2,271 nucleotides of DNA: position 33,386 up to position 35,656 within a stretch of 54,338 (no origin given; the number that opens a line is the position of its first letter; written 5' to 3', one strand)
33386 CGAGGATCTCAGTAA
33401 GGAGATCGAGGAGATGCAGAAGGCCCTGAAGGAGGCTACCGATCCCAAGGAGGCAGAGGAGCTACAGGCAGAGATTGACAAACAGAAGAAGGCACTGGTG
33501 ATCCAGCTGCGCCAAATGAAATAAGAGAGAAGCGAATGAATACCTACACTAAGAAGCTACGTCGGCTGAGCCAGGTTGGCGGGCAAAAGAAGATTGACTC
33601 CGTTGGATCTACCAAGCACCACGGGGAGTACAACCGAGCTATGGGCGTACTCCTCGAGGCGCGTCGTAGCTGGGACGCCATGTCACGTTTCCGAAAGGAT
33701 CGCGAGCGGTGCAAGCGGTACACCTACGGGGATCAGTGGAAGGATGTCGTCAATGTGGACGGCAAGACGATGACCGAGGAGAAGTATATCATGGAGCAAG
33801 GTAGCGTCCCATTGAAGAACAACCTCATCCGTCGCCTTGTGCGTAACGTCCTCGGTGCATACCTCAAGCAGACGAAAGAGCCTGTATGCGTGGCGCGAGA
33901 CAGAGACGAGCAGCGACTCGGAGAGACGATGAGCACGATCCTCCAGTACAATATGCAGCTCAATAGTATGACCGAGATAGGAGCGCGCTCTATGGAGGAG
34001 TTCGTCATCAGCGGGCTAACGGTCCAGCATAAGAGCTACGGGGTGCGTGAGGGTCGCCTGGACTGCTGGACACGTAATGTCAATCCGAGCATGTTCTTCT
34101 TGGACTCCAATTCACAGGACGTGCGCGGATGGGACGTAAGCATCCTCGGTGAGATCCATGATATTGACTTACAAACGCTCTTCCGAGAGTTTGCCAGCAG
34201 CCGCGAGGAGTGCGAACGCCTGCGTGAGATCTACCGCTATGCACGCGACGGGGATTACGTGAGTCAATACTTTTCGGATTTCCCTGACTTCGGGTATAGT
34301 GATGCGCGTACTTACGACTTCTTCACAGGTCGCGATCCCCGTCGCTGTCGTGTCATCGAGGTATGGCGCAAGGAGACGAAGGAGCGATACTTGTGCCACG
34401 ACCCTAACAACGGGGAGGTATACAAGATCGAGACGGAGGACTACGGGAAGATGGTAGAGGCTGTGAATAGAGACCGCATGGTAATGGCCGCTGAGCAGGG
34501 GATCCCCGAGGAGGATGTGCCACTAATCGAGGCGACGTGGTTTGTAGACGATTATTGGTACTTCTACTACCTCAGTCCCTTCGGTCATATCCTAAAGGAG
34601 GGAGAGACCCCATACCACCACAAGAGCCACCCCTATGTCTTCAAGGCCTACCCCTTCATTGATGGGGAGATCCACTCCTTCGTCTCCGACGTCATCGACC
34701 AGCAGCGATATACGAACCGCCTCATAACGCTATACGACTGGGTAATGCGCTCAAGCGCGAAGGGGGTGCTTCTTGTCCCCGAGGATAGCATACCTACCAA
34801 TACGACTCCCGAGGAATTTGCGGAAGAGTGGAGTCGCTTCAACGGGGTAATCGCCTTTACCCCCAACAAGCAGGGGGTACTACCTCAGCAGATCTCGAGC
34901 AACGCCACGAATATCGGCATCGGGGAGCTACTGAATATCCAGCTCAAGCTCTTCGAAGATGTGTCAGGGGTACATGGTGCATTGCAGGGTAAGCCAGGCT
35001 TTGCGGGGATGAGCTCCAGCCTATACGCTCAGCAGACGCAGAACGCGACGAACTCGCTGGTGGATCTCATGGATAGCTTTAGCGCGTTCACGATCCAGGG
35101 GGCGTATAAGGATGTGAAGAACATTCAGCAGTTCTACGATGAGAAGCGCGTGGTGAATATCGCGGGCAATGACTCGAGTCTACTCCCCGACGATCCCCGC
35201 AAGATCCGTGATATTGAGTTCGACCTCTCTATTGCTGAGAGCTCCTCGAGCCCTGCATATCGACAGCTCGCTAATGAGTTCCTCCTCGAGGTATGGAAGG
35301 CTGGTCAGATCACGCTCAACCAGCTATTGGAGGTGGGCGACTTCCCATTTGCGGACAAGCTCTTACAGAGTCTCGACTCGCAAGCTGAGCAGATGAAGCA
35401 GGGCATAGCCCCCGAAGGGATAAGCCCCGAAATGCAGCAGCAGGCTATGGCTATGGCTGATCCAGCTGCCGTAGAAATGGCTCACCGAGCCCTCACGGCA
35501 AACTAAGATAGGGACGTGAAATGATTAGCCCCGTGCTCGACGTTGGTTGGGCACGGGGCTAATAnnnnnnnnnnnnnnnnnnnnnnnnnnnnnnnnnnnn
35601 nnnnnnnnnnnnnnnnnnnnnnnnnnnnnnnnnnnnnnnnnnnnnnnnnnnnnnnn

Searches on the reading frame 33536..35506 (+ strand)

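Call 83: search_protein_families(library=pfam, proteins=[window:33536-35506:+], max_evalue=0.001)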
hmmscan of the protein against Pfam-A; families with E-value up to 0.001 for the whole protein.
window:33536-35506:+ (656 aa): 1 family
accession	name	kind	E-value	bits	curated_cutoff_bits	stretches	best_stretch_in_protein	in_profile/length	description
PF16510.12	P22_portal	-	1.2e-43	150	26.1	1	42-647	4-579/594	Phage P22-like portal protein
